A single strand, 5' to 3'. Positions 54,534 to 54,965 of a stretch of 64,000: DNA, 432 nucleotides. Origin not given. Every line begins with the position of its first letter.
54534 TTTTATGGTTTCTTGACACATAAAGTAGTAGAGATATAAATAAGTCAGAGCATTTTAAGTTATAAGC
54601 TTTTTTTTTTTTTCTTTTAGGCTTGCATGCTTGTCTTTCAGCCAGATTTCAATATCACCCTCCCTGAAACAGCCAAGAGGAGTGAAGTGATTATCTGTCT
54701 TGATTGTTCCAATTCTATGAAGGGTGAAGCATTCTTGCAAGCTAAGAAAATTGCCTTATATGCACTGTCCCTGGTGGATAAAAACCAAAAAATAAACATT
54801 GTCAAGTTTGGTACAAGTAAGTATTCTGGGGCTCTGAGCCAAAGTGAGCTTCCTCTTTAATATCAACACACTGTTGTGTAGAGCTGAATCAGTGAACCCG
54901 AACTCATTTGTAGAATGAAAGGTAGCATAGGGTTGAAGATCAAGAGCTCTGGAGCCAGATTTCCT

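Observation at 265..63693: Central region of PARP4 (vault PARP) reconstructed as 17 exons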

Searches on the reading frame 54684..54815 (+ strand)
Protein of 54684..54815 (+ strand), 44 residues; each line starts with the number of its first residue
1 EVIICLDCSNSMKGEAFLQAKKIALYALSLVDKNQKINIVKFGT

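Call 6: search_protein_families(library=pfam, proteins=[window:54684-54815:+], max_evalue=0.01)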
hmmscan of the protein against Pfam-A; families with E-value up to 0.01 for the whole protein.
seq(44 aa): 3 families
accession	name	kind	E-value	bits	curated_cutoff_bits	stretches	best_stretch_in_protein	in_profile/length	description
PF13519.12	VWA_2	-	0.00028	21.9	27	1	2-43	1-46/107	von Willebrand factor type A domain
PF00092.34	VWA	-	0.0018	19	23.8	1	2-43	2-46/174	von Willebrand factor type A domain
PF13768.12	VWA_3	-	0.0023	18.4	27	1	1-44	2-44/155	von Willebrand factor type A domain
